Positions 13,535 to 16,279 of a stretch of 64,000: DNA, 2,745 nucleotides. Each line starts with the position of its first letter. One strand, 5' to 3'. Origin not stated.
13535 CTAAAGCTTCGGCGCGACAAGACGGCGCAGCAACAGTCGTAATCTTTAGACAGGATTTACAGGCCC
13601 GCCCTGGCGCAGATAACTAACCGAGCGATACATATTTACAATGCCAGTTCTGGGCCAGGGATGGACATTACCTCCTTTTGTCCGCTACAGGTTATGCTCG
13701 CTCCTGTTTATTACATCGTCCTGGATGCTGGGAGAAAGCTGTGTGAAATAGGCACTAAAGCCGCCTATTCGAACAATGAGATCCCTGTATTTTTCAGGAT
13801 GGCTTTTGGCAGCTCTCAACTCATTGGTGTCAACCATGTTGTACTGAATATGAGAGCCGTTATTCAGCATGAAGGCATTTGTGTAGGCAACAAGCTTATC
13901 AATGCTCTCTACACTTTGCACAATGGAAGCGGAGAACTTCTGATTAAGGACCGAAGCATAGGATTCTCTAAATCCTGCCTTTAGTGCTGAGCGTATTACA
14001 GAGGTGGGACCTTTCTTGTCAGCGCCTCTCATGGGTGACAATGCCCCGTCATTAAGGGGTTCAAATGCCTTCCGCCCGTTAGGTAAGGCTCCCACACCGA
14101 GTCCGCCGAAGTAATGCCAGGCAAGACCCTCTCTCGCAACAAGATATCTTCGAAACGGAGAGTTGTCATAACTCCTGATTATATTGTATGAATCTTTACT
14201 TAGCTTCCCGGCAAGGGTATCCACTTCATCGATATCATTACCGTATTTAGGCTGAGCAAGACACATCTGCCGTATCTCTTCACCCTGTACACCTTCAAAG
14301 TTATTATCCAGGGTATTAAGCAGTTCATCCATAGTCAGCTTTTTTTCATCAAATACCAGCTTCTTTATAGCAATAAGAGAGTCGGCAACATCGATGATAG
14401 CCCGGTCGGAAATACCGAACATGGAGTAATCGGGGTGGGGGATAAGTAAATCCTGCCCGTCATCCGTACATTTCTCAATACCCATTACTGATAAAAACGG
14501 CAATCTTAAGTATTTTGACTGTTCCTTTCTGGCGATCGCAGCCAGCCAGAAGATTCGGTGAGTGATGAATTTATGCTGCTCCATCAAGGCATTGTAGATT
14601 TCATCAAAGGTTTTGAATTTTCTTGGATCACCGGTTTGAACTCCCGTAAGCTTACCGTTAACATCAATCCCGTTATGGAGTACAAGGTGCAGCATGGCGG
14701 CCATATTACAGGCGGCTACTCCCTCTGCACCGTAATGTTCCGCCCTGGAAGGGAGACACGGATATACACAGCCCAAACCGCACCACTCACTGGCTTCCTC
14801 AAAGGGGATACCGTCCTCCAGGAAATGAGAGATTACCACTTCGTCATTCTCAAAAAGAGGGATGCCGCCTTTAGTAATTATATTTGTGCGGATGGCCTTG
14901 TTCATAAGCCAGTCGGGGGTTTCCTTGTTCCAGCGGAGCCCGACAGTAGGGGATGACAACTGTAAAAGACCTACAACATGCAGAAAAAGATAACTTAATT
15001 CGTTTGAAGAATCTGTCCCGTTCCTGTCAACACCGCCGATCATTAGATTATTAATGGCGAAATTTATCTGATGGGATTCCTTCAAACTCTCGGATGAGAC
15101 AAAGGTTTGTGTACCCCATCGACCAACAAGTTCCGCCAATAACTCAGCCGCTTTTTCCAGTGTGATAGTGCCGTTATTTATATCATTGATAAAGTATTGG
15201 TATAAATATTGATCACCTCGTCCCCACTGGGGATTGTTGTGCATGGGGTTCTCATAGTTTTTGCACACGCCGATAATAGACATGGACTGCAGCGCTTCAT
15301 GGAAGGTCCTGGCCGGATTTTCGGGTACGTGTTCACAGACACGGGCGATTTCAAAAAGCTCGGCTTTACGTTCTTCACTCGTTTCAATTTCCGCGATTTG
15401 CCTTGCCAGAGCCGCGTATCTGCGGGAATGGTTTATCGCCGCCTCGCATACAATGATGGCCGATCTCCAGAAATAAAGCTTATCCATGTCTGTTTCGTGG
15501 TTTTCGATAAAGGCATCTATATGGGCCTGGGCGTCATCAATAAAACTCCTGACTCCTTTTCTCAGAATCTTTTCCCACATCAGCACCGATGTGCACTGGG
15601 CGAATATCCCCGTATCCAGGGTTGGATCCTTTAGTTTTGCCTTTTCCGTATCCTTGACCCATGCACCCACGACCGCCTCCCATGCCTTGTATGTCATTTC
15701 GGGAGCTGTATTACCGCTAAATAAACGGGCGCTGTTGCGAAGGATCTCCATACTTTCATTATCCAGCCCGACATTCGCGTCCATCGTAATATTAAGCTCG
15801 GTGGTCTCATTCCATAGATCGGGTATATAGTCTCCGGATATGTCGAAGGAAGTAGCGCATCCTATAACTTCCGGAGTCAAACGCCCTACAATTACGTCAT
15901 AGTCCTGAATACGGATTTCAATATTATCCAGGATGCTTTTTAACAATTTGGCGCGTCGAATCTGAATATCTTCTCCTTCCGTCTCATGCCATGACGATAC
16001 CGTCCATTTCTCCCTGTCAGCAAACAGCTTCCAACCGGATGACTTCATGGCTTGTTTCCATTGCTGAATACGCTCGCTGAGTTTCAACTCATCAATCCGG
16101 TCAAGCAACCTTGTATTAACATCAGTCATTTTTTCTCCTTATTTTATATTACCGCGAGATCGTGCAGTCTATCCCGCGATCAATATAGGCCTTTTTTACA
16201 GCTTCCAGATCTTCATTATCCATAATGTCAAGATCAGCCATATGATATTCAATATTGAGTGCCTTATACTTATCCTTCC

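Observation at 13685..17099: Orphan glycyl-radical enzyme plus activase whose thiyl loop reads GCVYP rather than GCVE or CC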

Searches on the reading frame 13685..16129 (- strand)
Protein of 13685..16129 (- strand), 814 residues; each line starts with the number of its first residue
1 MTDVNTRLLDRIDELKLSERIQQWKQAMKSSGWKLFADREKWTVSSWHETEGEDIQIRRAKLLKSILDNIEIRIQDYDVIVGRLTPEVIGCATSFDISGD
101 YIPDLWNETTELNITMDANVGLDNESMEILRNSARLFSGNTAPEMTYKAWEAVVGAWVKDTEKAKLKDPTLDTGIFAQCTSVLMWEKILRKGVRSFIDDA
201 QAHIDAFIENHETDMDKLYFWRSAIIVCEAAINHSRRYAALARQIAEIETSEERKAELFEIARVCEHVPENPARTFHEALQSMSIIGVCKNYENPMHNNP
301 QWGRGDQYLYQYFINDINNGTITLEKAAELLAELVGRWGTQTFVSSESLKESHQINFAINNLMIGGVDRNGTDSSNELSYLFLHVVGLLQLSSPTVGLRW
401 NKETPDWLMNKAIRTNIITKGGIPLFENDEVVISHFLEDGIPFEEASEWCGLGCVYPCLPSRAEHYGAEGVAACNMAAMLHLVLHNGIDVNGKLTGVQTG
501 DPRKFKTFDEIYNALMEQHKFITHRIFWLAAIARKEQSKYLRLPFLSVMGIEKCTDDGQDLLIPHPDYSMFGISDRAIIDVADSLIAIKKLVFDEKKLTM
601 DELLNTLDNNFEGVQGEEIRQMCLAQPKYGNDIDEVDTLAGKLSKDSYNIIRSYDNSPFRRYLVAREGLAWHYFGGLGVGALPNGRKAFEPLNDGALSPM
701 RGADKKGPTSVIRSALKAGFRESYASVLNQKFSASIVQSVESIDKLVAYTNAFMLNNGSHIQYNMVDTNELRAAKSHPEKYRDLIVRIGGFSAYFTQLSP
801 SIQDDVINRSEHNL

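Call 4: search_protein_families(library=pfam, proteins=[window:13685-16129:-])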
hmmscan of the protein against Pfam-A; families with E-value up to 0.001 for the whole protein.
window:13685-16129:- (814 aa): 2 families
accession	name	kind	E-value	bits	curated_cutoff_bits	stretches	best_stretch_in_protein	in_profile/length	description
PF02901.20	PFL-like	-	5.2e-133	445.4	24.3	1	17-657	10-628/647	Pyruvate formate lyase-like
PF01228.26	Gly_radical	-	2.8e-24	86.1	22.2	1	697-796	5-106/106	Glycine radical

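Call 5: search_protein_families(library=ncbifam, proteins=[window:13685-16129:-])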
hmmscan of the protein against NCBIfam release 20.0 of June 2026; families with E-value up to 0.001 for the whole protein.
window:13685-16129:- (814 aa): 12 families
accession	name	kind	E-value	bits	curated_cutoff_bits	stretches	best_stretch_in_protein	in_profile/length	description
TIGR01774.1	PFL2-3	subfamily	2e-144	482.7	678.2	1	17-814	2-786/786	formate C-acetyltransferase/glycerol dehydratase family glycyl radical enzyme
NF048011.1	SfplDhtHpsGDes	equivalog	6.4e-140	468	1000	1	16-813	21-820/821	(2S)-3-sulfopropanediol dehydratase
NF043068.1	glycl_HYPD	equivalog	7.1e-118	394.8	1100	1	19-813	2-783/784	trans-4-hydroxy-L-proline dehydratase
NF007437.0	PRK09983.1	equivalog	2e-109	366.8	1109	1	18-814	2-765/765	formate C-acetyltransferase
TIGR04394.1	choline_CutC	equivalog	4.5e-108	362.8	1050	1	41-810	25-784/789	choline trimethylamine-lyase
NF033718.1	indole_decarb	equivalog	3.3e-102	343.2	1100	2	19-616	33-649/868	indoleacetate decarboxylase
NF048009.1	SfplDhtHpfGKleb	equivalog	6.3e-101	338.8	1000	1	20-812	27-822/824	(2S)-3-sulfopropanediol dehydratase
NF033715.1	glycyl_HPDL_Lrg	equivalog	6.3e-80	269.1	1150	1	118-812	165-899/901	4-hydroxyphenylacetate decarboxylase large subunit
TIGR01255.1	pyr_form_ly_1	equivalog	1.4e-21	76.7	994.2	1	271-812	231-741/744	formate C-acetyltransferase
NF038360.1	rad_fix_GrcA3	exception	1.6e-13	50.5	158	1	741-813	4-76/78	autonomous glycyl radical cofactor GrcA3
NF008341.1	PRK11127.1-1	equivalog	1.3e-08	34.7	145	1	760-813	25-78/80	autonomous glycyl radical cofactor GrcA2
TIGR04365.1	spare_glycyl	equivalog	3.8e-08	33.6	170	1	740-810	51-121/126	autonomous glycyl radical cofactor GrcA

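Call 6: search_solved_structures(query=window:13685-16129:-, show_alignments=3)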
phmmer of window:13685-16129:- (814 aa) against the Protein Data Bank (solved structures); distinct sequences matched with E-value up to 0.001: 36.
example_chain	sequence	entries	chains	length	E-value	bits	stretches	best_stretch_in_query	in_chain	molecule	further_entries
9f3w_A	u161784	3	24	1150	5.2e-112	378.8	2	57-810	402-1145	Choline trimethylamine-lyase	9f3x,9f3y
1r8w_A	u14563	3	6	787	1e-108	367.9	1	37-812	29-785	glycerol dehydratase | B12-independent glycerol dehydratase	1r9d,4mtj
5ymr_B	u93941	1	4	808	7.6e-103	348.5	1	31-813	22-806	Formate acetyltransferase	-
7kq3_A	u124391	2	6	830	2.2e-98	333.7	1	37-813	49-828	Isethionate sulfite-lyase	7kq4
8id1_A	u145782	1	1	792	1.4e-97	331.1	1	191-812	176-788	Formate C-acetyltransferase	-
5a0z_A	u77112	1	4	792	7.9e-96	325.3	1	57-810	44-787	CHOLINE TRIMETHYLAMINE LYASE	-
5a0u_A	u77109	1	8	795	8e-96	325.3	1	57-810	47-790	CHOLINE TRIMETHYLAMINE LYASE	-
8iof_A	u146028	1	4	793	1.2e-95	324.6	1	43-811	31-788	Benzylsuccinate synthase alpha subunit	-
5i2a_A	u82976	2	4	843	3.1e-95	323.3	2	19-612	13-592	Diol-dehydratase | Diol dehydratase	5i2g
6vxc_A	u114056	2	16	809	1.2e-93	318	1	185-812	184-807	Trans-4-hydroxy-L-proline dehydratase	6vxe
6lon_B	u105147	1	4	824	1.4e-93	317.8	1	38-812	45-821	PFL2/glycerol dehydratase family glycyl radical enzyme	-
9rco_A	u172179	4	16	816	1e-87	298.5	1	40-812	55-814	Glycyl radical protein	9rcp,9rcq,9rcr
8yjo_A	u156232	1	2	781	3.9e-87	296.5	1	18-814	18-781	Probable dehydratase PflD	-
5faw_A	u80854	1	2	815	2.4e-86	293.9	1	188-810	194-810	Choline trimethylamine-lyase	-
5fav_A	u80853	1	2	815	3.2e-86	293.5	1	188-810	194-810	Choline trimethylamine-lyase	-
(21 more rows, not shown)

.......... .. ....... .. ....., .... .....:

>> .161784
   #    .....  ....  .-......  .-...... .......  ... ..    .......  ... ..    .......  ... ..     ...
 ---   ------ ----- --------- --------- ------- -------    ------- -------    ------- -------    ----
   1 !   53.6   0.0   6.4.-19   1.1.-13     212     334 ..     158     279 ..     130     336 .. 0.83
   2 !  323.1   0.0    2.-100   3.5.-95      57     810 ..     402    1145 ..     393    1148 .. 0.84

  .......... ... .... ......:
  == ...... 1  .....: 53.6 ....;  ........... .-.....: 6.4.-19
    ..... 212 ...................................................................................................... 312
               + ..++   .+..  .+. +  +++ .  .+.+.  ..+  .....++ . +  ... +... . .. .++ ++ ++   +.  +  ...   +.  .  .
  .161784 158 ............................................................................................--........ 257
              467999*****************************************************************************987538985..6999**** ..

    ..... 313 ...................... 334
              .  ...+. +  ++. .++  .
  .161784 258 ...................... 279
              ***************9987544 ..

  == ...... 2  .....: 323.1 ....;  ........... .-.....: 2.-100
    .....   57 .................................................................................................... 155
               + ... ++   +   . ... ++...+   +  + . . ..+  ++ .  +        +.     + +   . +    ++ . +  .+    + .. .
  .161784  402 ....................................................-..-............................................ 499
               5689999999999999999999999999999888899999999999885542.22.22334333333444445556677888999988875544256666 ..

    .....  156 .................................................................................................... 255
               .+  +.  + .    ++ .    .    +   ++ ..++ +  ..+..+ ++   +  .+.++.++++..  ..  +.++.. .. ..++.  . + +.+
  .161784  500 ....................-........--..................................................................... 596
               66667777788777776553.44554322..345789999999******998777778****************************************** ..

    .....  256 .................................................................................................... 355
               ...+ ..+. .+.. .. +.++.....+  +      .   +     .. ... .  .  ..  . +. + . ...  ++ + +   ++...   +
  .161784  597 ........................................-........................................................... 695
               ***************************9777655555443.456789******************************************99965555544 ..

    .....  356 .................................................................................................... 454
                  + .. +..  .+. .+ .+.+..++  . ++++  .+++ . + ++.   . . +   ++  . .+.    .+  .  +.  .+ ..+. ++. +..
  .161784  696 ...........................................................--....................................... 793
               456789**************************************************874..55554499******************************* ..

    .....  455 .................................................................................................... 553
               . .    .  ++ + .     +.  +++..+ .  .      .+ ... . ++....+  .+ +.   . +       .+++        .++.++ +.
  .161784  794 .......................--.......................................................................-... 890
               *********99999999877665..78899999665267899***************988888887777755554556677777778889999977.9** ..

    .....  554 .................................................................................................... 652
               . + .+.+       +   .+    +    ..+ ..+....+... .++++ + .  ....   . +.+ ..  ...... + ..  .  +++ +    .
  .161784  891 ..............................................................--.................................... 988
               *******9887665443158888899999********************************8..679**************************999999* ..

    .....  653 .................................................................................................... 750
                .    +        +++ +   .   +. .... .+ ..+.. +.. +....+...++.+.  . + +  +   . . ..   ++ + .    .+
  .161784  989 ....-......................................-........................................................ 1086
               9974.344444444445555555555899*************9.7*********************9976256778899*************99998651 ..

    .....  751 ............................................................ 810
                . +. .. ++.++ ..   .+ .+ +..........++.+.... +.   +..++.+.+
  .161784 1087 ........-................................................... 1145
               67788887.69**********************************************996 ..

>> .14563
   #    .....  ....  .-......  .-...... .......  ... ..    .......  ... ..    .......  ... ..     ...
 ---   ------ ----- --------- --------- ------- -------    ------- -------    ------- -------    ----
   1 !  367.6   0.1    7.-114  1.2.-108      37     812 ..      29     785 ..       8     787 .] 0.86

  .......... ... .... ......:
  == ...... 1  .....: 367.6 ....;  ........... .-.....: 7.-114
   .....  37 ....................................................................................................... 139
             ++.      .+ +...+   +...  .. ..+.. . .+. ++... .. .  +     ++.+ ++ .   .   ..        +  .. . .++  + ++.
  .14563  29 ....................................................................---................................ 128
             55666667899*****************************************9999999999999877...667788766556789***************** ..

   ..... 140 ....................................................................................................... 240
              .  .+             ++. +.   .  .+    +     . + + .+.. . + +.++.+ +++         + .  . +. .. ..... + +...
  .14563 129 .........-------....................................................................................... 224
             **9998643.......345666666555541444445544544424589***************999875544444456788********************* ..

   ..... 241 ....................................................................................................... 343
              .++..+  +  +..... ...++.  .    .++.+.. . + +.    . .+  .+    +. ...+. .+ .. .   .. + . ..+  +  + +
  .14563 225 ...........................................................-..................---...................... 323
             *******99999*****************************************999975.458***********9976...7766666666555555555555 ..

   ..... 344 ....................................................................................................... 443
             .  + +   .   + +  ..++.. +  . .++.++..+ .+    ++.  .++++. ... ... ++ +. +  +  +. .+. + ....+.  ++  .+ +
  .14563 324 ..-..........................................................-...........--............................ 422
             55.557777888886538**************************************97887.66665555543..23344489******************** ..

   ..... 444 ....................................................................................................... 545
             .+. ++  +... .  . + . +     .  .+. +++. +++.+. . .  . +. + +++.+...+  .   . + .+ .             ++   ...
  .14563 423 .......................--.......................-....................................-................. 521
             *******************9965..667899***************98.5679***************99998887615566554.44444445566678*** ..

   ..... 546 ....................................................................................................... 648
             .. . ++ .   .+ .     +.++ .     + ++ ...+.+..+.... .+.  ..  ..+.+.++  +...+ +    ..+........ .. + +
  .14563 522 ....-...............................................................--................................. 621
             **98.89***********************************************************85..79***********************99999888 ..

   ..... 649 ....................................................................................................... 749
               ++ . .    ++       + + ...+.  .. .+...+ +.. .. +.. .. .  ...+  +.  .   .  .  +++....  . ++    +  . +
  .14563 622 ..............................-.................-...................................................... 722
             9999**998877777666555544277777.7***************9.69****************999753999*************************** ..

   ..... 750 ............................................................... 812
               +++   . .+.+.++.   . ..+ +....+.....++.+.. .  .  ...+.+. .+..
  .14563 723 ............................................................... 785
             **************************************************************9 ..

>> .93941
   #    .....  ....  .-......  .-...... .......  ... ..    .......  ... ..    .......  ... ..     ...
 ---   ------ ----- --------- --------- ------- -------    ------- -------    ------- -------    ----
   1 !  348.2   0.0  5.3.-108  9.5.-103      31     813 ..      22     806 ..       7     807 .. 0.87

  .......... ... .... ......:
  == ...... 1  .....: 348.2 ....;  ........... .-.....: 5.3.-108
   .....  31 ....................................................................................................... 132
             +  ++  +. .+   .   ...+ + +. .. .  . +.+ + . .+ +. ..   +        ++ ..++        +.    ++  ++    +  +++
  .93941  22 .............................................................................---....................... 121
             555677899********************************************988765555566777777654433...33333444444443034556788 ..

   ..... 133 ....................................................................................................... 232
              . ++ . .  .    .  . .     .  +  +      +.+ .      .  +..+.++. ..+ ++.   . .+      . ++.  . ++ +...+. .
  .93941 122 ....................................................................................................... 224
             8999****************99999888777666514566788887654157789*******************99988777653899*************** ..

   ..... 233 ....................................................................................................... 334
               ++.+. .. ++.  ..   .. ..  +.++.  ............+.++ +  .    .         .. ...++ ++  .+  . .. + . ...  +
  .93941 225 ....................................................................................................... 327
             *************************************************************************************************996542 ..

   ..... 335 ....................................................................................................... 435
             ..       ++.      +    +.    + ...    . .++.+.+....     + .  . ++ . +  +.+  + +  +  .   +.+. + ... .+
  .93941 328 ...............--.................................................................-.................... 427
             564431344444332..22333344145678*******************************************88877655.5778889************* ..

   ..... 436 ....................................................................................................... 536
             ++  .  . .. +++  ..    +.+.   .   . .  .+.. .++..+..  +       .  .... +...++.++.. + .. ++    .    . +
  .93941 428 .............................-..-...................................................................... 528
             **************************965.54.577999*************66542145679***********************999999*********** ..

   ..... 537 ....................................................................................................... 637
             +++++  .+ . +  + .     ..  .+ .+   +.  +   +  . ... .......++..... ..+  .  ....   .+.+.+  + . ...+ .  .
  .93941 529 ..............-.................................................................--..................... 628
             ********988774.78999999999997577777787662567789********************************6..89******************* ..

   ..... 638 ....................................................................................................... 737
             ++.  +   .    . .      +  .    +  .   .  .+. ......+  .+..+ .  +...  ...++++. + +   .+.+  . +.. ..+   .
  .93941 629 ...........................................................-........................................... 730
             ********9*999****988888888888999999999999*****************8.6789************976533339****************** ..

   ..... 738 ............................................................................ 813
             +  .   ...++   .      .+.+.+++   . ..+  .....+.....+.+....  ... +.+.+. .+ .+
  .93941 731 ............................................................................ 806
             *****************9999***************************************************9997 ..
